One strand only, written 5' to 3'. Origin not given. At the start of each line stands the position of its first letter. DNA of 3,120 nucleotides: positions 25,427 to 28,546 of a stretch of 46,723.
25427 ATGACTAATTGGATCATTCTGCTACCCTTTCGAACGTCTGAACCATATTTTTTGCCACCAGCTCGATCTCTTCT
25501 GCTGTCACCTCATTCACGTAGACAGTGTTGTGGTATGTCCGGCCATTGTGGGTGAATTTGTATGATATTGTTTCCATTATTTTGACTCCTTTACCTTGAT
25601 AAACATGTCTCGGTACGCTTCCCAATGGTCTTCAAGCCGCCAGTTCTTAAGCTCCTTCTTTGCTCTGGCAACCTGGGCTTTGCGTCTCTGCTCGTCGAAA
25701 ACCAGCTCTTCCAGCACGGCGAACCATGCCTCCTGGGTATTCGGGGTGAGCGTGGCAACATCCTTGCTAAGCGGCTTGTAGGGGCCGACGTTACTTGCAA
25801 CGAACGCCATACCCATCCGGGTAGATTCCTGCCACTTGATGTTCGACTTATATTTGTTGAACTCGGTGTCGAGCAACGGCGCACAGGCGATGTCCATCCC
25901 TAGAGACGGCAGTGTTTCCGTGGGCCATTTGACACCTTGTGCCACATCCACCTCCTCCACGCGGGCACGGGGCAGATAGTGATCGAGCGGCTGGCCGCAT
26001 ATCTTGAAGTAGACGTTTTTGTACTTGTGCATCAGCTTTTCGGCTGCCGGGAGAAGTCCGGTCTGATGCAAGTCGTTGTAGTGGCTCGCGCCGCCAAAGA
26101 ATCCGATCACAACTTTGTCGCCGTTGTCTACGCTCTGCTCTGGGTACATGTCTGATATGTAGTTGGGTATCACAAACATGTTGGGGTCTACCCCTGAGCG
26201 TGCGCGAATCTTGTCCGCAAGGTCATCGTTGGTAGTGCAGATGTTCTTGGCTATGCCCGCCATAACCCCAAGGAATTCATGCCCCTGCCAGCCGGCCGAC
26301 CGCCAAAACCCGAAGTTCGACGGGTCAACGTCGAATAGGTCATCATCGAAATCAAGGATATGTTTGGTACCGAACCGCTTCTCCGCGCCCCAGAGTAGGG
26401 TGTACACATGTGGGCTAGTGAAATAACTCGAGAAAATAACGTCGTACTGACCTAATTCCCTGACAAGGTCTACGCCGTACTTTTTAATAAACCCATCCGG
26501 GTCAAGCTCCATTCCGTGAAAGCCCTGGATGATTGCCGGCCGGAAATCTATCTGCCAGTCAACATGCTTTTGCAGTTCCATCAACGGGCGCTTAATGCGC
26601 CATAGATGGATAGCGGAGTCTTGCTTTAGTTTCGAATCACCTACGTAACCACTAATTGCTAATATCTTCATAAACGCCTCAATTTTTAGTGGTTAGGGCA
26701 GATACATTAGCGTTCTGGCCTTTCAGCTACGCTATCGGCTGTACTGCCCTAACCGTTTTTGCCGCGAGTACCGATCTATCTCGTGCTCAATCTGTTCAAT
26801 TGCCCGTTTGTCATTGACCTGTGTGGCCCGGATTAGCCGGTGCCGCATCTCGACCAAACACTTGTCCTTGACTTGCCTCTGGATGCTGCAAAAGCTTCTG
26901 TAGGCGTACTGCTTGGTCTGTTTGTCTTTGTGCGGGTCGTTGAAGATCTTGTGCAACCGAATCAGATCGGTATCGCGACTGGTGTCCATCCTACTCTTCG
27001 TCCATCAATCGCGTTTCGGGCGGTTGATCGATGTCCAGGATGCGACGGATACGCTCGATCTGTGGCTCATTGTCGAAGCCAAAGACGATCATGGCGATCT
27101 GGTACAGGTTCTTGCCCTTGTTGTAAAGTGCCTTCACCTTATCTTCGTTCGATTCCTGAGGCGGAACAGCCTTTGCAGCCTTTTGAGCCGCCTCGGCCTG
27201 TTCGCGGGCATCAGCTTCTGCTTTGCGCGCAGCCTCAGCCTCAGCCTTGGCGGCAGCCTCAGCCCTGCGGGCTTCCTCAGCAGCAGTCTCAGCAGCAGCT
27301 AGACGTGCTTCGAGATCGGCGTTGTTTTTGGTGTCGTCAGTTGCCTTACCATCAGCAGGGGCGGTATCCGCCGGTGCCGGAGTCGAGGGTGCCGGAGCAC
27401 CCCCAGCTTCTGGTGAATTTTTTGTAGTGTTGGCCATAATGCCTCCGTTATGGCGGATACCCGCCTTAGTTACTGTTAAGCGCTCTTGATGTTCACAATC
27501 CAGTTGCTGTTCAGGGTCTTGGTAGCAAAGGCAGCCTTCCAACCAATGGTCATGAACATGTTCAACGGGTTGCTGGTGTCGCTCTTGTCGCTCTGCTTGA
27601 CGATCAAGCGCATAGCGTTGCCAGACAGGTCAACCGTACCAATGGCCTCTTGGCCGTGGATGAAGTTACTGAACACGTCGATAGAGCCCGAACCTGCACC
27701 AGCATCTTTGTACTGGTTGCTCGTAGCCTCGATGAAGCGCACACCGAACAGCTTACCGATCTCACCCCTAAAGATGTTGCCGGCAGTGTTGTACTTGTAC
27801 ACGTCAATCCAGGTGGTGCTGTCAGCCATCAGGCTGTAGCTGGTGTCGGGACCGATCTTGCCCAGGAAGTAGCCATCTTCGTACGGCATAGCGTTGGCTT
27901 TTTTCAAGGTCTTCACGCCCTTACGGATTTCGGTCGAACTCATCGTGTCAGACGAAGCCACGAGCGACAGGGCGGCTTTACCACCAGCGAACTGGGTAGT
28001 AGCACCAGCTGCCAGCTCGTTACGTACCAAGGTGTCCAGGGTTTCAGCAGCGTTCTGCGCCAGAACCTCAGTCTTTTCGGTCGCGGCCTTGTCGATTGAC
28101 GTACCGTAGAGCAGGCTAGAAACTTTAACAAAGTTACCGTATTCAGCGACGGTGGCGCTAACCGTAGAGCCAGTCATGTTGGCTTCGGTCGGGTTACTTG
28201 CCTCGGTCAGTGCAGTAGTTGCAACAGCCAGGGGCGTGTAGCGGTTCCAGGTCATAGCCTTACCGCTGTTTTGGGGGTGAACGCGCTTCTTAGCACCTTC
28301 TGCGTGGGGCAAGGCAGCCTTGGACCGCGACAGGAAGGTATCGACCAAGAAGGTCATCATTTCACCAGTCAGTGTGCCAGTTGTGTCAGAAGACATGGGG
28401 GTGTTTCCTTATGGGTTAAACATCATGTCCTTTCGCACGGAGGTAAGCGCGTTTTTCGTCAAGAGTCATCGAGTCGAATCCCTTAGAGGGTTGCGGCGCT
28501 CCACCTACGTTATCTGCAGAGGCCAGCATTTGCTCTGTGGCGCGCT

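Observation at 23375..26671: Sugar-activation plus glycosyltransferase cassette inserted in the middle of the virion structural operon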

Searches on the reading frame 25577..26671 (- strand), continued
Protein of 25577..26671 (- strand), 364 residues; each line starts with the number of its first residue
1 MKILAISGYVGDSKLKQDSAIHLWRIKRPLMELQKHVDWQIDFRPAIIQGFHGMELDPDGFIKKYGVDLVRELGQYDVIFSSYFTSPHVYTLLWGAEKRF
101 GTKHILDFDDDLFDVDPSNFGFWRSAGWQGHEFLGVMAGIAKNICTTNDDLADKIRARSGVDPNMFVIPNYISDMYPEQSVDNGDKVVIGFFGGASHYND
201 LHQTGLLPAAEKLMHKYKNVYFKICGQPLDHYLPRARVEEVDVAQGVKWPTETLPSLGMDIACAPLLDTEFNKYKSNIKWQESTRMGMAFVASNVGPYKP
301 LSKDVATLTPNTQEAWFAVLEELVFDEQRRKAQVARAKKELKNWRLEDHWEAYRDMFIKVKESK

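Call 64: search_protein_families(library=pfam, proteins=[L123:628-2094:+, L123:2819-4249:-, L123:6044-7660:+, L123:7681-12471:+, L123:12507-13730:-, L123:14026-15417:+, L123:15414-15860:+, L146:6489-8576:+, L146:8581-12354:+, L146:13214-14773:+], max_evalue=0.001)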
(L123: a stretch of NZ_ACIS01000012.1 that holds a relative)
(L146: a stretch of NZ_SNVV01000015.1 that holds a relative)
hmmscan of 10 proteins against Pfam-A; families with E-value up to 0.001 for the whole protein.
L123:628-2094:+ (488 aa): 2 families
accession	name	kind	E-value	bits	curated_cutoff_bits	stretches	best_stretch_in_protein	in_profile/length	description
PF00501.34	AMP-binding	-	3e-45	155.1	29.9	1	36-350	12-384/384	AMP-binding enzyme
PF13193.12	AMP-binding_C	-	5.9e-11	43.6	24.5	1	399-476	1-76/76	AMP-binding enzyme C-terminal domain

L123:2819-4249:- (476 aa): 0 families

L123:6044-7660:+ (538 aa): 4 families
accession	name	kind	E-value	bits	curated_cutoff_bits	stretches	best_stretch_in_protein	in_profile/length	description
PF01041.23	DegT_DnrJ_EryC1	-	4e-91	306.4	19.8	1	172-524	11-359/360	DegT/DnrJ/EryC1/StrS aminotransferase family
PF00155.27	Aminotran_1_2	-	3.5e-07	30.2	19.7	1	198-316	63-195/361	Aminotransferase class I and II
PF01212.27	Beta_elim_lyase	-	8.1e-05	22.5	27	1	174-314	21-176/288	Beta-eliminating lyase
PF00266.25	Aminotran_5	-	9.7e-05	21.9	21.5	1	200-314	61-183/371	Aminotransferase class-V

L123:7681-12471:+ (1596 aa): 3 families
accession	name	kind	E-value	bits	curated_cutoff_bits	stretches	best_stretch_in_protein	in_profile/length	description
PF00535.33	Glycos_transf_2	-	2.2e-23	83.5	23.3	1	967-1088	1-119/168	Glycosyl transferase family 2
PF13641.12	Glyco_tranf_2_3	-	1.8e-12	48.2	27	1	966-1196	3-217/230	Glycosyltransferase like family 2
PF13692.12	Glyco_trans_1_4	-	2e-10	41.5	27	1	484-623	3-142/142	Glycosyl transferases group 1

L123:12507-13730:- (407 aa): 0 families

L123:14026-15417:+ (463 aa): 2 families
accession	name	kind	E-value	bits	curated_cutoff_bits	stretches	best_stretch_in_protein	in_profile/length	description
PF07195.17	FliD_C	-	3.2e-42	145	25.4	1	233-448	1-236/236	Flagellar hook-associated protein 2 C-terminus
PF02465.23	FliD_N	-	1.3e-21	77.5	24.8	1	11-103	3-95/97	Flagellar hook-associated protein 2 N-terminus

L123:15414-15860:+ (148 aa): 1 family
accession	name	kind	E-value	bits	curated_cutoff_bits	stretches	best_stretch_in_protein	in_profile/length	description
PF02561.19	FliS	-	7.9e-29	100.7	26.7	1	18-133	2-113/115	Flagellar protein FliS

L146:6489-8576:+ (695 aa): 6 families
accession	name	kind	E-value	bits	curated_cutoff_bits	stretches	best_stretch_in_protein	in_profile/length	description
PF08241.18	Methyltransf_11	-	3.8e-09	37.5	21.2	1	565-612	47-94/95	Methyltransferase domain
PF13489.12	Methyltransf_23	-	3.7e-05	24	27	1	524-670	49-162/164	Methyltransferase domain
PF01209.24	Ubie_methyltran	-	6.8e-05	22.8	20.1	1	551-614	89-152/233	ubiE/COQ5 methyltransferase family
PF08242.18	Methyltransf_12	-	0.00011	23.3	30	1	568-611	58-98/98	Methyltransferase domain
PF14559.12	TPR_19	-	0.00024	21.8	25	0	358-417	2-61/68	Tetratricopeptide repeat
PF13649.12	Methyltransf_25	-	0.00039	21.5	27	0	568-609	54-97/97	Methyltransferase domain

L146:8581-12354:+ (1257 aa): 6 families
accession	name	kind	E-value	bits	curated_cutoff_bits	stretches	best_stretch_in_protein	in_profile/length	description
PF00535.33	Glycos_transf_2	-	1.4e-17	64.6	23.3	1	627-744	1-114/168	Glycosyl transferase family 2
PF13692.12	Glyco_trans_1_4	-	9.7e-11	42.5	27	1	170-308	3-142/142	Glycosyl transferases group 1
PF13641.12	Glyco_tranf_2_3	-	1.2e-10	42.3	27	1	626-853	3-219/230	Glycosyltransferase like family 2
PF10111.15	Glyco_tranf_2_2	-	2e-10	41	27.3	1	792-845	163-215/276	Glycosyltransferase like family 2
PF13524.12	Glyco_trans_1_2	-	4e-09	37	25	1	219-332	28-138/144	Glycosyl transferase-like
PF13439.12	Glyco_transf_4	-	2.6e-05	24.8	28.5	0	1001-1064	103-169/170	Glycosyltransferase Family 4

L146:13214-14773:+ (519 aa): 9 families
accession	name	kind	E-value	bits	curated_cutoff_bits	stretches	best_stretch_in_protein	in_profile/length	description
PF13535.11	ATP-grasp_4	-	6.2e-12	45.9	27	1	244-383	3-155/160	ATP-grasp domain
PF01071.24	GARS_A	-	2.5e-07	31.2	27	1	209-316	1-115/194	Phosphoribosylglycinamide synthetase, ATP-grasp (A) domain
PF02655.19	ATP-grasp_3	-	1.6e-06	28.8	23.2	1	210-383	3-159/160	ATP-grasp domain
PF02786.22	CPSase_L_D2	-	3e-06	27.4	19.8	1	213-401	4-198/211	Carbamoyl-phosphate synthase L chain, ATP binding domain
PF07478.18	Dala_Dala_lig_C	-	3.3e-06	27.2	24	1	237-314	30-104/204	D-ala D-ala ligase C-terminus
PF15632.11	ATPgrasp_Ter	-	3.5e-05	24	29.1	0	284-409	5-111/131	ATP-grasp in the biosynthetic pathway with Ter operon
PF02222.28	ATP-grasp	-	0.00014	22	27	1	218-356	3-139/179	ATP-grasp domain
PF18603.7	LAL_C2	-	0.00046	20.8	29.4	0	431-499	2-71/78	L-amino acid ligase C-terminal domain 2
PF21360.3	PylC-like_N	-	0.00076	20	27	0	120-192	9-86/96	PylC-like, N-terminal domain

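Call 99: search_protein_families(library=pfam, proteins=[L030:4374-6935:+, L030:6961-8499:+, L106:4466-5734:+, L106:5854-7137:+, L106:7530-8981:+, L041:6822-8666:+, L042:7571-8725:+, L038:4642-7080:+, L107:6722-7786:+], max_evalue=0.001)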
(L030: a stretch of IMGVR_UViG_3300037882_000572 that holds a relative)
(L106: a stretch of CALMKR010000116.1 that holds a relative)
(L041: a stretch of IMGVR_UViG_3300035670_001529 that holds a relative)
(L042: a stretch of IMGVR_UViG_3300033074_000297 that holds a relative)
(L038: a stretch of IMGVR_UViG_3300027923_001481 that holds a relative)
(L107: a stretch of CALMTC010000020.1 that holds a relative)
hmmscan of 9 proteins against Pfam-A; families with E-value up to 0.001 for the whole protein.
L030:4374-6935:+ (853 aa): 0 families

L030:6961-8499:+ (512 aa): 0 families

L106:4466-5734:+ (422 aa): 2 families
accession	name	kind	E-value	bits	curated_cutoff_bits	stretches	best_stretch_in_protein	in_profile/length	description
PF13385.13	Laminin_G_3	-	1.8e-12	48.1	27.6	1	16-164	1-151/151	Concanavalin A-like lectin/glucanases superfamily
PF22637.2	CBM_4_9_1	-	4.4e-05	24.2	27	1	313-412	58-147/148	BppA domain 1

L106:5854-7137:+ (427 aa): 1 family
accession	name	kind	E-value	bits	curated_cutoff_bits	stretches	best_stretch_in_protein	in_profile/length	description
PF13385.13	Laminin_G_3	-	7.6e-14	52.5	27.6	1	28-166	12-150/151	Concanavalin A-like lectin/glucanases superfamily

L106:7530-8981:+ (483 aa): 0 families

L041:6822-8666:+ (614 aa): 1 family
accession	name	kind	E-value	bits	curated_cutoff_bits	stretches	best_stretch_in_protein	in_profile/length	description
PF12789.12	PTR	-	0.00015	22.2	27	0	124-151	18-45/60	Phage tail repeat like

L042:7571-8725:+ (384 aa): 1 family
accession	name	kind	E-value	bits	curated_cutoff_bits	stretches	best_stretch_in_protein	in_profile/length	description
PF01391.23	Collagen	-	2.3e-08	34.1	27.2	1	70-124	4-58/60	Collagen triple helix repeat (20 copies)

L038:4642-7080:+ (812 aa): 0 families

L107:6722-7786:+ (354 aa): 0 families

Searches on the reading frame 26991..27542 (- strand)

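Call 7: search_protein_families(library=phrogs, proteins=[window:26991-27542:-], max_evalue=0.01)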
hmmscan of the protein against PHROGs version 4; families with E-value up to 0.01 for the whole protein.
window:26991-27542:- (183 aa): 1 family
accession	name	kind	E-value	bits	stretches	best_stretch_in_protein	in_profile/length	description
phrog_976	-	head and packaging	0.0014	19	1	49-170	216-337/415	head maturation protease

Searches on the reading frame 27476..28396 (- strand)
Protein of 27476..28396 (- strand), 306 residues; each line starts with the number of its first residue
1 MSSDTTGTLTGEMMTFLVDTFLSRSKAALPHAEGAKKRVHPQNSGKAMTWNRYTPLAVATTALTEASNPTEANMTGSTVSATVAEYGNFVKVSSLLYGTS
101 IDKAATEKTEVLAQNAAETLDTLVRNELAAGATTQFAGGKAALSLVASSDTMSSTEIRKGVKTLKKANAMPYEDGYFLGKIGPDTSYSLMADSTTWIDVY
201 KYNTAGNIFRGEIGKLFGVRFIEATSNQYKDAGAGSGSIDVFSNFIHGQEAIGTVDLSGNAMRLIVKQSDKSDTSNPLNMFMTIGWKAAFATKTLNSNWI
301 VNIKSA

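Call 3: search_protein_families(library=pfam, proteins=[window:27476-28396:-], max_evalue=0.1)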
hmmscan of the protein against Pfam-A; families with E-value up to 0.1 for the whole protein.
window:27476-28396:- (306 aa): 1 family
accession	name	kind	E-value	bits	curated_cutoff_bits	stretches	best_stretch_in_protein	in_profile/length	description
PF19821.5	Phage_capsid_2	-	0.037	13.7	25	1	129-252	119-246/293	Phage capsid protein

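Call 7: search_protein_families(library=phrogs, proteins=[window:27476-28396:-], max_evalue=0.01)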
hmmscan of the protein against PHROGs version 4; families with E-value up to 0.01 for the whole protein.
window:27476-28396:- (306 aa): 1 family
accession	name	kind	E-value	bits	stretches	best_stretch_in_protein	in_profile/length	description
phrog_1357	-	head and packaging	1.2e-62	213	1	3-305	23-344/356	major head protein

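Call 9: search_dna_similar(query=window:27476-28396:-, collection=phages, mode=protein, max_rows=25)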
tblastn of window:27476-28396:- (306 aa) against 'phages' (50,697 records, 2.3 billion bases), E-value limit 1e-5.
Records with a match: 103; places in all: 103; records where one place covers at least 80% of the query: 62.
Best place of each record, by identity: <60% 103.
By first word of the organism name: Streptomyces 35; Vibrio 28; Bacillus 15; Bacteriophage 11; Caudoviricetes 4; Paenibacillus 2; Caudovirales 2; Pseudomonas 1; Stenotrophomonas 1; Pseudoalteromonas 1; and 3 more.
By host as written in the record: - 38; Streptomyces griseus ATCC 10137 10; Streptomyces scabiei RL-34 7; Bacillus megaterium 6; Streptomyces lividans JI 1326 6; Vibrio crassostreae 6; Bacillus megaterium Km 5; Streptomyces viridochromogenes DSM40736 4; and 16 more.
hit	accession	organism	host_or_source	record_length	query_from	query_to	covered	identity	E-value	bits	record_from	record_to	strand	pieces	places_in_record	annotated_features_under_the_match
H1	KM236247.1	Bacillus phage Pascal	Bacillus megaterium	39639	9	305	97%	36.1%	8e-48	177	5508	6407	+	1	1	capsid protein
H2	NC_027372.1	Bacillus phage Pascal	Bacillus megaterium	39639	9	305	97%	36.1%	8e-48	177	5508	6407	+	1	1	major head protein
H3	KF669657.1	Bacillus phage poppyseed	Bacillus megaterium Km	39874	9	305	97%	34.8%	2e-45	170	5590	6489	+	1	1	capsid protein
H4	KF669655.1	Bacillus phage Page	Bacillus megaterium Km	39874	9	305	97%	34.8%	2e-45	170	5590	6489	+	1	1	hypothetical protein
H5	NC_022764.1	Bacillus phage Page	Bacillus megaterium Km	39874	9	305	97%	34.8%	2e-45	170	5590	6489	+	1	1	major head protein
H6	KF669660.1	Bacillus phage Pony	Bacillus megaterium Km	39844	9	305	97%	34.8%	4e-45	169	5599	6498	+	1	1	hypothetical protein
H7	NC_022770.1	Bacillus phage Pony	Bacillus megaterium Km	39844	9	305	97%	34.8%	4e-45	169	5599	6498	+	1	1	major head protein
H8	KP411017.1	Bacillus phage Palmer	Bacillus megaterium strain Km Sp-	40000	9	305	97%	34.8%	4e-45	169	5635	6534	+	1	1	capsid protein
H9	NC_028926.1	Bacillus phage Palmer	Bacillus megaterium strain Km Sp-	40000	9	305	97%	34.8%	4e-45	169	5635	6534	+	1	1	major head protein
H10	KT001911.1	Bacillus phage Pavlov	Bacillus megaterium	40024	9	305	97%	34.8%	4e-45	169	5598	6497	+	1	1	hypothetical protein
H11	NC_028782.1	Bacillus phage Pavlov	Bacillus megaterium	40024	9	305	97%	34.8%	4e-45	169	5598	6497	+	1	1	major head protein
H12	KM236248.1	Bacillus phage Pookie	Bacillus megaterium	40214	9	305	97%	34.8%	4e-45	169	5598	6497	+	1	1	capsid protein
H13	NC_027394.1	Bacillus phage Pookie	Bacillus megaterium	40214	9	305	97%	34.8%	4e-45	169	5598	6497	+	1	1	major head protein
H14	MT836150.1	Bacteriophage sp.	human fecal samples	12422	9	306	97%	34.2%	4e-52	189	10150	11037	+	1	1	record has no annotation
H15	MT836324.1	Bacteriophage sp.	human fecal samples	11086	4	304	98%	32.2%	6e-37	145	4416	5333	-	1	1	record has no annotation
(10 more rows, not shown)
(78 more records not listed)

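Call 77: find_related_loci(query=window:27476-28396:-, collection=viral_contigs, flank=8000)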
Query window:27476-28396:- (306 aa) in viral_contigs; peptide patterns used: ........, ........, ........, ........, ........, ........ (x = any residue, [..] = any of these).
74 stretches matched a pattern; 66 encode a relative of the query (tblastn E <= 1e-3); 66 distinct loci.
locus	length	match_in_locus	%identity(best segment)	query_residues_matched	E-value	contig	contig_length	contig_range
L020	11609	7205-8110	73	1-305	7e-149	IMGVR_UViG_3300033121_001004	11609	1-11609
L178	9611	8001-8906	73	1-305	7e-149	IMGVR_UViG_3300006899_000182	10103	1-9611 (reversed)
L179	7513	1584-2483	67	1-305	9e-140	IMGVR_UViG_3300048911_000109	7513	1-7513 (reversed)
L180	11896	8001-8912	70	1-305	3e-138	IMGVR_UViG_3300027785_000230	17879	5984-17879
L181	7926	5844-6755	70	1-305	2e-138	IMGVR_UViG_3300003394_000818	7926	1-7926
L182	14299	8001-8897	68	1-304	5e-130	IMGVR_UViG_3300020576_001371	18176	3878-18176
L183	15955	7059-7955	68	1-304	5e-130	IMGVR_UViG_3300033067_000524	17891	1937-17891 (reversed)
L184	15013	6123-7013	62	5-306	3e-116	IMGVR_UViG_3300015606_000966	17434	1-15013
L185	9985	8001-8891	56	5-304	1e-106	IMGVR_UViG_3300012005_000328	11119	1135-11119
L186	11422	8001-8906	51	1-305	2e-101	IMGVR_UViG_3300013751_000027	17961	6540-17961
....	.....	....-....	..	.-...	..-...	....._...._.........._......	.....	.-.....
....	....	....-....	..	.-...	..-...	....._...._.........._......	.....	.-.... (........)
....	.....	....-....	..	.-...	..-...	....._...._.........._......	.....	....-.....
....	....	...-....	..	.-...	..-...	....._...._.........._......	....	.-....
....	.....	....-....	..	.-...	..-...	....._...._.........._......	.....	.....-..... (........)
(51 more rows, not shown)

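Call 99: search_protein_families(library=pfam, proteins=[L184:8124-9293:+], max_evalue=0.001)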
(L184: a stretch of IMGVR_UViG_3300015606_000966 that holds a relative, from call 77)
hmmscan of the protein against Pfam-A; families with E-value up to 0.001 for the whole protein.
L184:8124-9293:+ (389 aa): 0 families
